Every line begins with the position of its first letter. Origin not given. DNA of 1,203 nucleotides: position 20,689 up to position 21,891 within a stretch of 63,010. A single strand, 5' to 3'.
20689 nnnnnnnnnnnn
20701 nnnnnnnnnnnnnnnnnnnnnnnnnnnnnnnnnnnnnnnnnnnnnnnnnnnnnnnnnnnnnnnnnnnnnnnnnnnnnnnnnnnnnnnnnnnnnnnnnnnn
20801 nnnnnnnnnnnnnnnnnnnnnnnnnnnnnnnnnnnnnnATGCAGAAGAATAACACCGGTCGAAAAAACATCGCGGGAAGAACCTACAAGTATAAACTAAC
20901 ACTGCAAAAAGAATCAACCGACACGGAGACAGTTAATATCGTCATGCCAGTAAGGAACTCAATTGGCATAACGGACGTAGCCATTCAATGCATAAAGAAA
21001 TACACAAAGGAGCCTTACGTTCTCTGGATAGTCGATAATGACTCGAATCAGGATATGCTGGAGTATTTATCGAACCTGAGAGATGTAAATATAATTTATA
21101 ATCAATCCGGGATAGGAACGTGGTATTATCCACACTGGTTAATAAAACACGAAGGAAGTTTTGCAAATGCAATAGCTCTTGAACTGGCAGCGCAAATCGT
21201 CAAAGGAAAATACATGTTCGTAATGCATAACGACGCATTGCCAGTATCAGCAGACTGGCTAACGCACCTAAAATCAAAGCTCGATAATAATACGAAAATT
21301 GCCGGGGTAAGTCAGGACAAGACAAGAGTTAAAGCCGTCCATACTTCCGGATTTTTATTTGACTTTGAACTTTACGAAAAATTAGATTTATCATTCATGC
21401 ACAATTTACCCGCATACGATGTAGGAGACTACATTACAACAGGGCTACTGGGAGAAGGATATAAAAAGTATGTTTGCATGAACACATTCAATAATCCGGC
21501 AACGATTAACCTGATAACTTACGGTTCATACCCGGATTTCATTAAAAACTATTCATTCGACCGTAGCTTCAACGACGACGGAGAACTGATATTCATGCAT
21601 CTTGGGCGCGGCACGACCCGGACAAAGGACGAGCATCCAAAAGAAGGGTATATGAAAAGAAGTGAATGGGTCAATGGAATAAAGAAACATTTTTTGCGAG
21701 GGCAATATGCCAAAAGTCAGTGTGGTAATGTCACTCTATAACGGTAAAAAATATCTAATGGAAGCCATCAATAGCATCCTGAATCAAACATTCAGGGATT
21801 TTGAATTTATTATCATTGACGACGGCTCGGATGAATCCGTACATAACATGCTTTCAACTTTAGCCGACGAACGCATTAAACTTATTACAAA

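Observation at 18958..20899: Complete IS200/IS605 inserted exactly inside one cassette, so its predicted TnpB guide is complementary to the cassette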

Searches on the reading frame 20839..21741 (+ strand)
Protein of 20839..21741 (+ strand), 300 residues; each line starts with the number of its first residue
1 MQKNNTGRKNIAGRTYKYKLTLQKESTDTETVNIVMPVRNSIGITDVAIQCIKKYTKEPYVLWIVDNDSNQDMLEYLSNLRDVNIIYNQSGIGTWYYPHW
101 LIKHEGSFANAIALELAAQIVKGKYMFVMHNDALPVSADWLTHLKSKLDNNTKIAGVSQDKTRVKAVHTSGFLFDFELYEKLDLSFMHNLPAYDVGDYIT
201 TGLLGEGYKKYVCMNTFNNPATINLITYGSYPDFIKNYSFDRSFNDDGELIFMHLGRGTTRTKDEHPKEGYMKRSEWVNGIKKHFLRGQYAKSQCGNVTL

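Call 8: search_protein_families(library=pfam, proteins=[window:20839-21741:+])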
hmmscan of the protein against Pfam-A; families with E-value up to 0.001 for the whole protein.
window:20839-21741:+ (300 aa): 1 family
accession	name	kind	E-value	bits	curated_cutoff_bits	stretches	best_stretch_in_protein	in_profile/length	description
PF00535.33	Glycos_transf_2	-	5.8e-07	30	23.3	1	34-165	2-121/168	Glycosyl transferase family 2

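Call 13: find_encoding_contigs(protein=window:20839-21741:+, flank=5000, max_places=10)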
Protein window:20839-21741:+ (300 aa): 2 contigs read that carry it; 2 places shown.
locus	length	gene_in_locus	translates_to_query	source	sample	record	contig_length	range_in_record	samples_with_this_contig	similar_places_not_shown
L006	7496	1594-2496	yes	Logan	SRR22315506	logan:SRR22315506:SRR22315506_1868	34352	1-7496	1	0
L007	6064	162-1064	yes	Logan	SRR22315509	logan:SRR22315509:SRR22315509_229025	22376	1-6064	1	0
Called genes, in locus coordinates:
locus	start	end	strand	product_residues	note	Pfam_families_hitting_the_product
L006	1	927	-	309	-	?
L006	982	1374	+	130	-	PF01797:Y1_Tnp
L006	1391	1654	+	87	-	-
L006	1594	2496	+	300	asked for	PF00535:Glycos_transf_2 (weak)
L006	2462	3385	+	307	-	PF00535:Glycos_transf_2, PF10111:Glyco_tranf_2_2, PF13641:Glyco_tranf_2_3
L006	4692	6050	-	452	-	-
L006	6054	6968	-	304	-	PF00881:Nitroreductase, PF14512:TM1586_NiRdase, PF00881:Nitroreductase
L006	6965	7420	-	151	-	PF00908:dTDP_sugar_isom, PF14667:Polysacc_synt_C (weak)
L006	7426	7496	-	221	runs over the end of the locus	PF01370:Epimerase, PF16363:GDP_Man_Dehyd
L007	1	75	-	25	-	?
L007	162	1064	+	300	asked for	PF00535:Glycos_transf_2 (weak)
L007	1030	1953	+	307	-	PF00535:Glycos_transf_2, PF10111:Glyco_tranf_2_2, PF13641:Glyco_tranf_2_3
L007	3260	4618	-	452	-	-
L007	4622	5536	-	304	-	PF00881:Nitroreductase, PF14512:TM1586_NiRdase, PF00881:Nitroreductase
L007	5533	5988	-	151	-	PF00908:dTDP_sugar_isom, PF14667:Polysacc_synt_C (weak)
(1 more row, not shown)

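Call 68: find_homologous_proteins(query=window:20839-21741:+, max_evalue=1e-20)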
Query window:20839-21741:+ (300 aa): 35 proteins with E <= 1e-20 among 474 candidates.
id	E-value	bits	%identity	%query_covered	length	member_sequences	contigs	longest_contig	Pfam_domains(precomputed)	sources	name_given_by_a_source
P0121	3.7e-181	619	100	88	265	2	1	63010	PF00535.33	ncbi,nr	ncbi:MAG: glycosyltransferase family A protein [Candidatus Ratteibacteria bacterium]|nr:glycosyltran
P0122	7.8e-148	510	78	92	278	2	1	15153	PF00535.33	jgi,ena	-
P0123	2.0e-145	502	75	93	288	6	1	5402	PF00535.33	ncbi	-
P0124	6.3e-127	441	66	93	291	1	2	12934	-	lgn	-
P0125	2.3e-126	439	66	95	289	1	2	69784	-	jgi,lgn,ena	-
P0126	3.1e-109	383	60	92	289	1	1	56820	PF00535.33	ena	-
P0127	1.3e-103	364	55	93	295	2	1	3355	-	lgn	-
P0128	9.2e-103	362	54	93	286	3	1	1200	-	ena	-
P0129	1.9e-100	354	55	92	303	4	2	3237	-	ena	-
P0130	2.4e-100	354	55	92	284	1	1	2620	-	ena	-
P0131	4.5e-100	353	54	92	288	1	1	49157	-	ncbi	-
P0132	3.1e-97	343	53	92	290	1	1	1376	-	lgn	-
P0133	1.4e-95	338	54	92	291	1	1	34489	-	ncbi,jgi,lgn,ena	ncbi:hypothetical protein ES702_00070 [subsurface metagenome]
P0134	3.9e-95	337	52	92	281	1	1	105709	PF00535.33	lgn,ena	-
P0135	6.7e-95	336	53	92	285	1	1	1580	-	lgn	-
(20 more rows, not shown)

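Call 69: find_encoding_contigs(protein=P0122, flank=6000, max_places=3)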
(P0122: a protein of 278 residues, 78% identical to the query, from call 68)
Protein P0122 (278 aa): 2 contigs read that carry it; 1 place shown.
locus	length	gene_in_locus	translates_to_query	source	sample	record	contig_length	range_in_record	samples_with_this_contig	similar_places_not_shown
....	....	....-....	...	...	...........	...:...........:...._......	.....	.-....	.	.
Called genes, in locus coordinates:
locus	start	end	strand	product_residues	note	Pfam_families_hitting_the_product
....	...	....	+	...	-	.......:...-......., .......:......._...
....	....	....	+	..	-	-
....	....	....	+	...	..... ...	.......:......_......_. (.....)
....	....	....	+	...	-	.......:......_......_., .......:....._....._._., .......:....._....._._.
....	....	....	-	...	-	-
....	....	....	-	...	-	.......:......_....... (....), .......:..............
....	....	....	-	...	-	-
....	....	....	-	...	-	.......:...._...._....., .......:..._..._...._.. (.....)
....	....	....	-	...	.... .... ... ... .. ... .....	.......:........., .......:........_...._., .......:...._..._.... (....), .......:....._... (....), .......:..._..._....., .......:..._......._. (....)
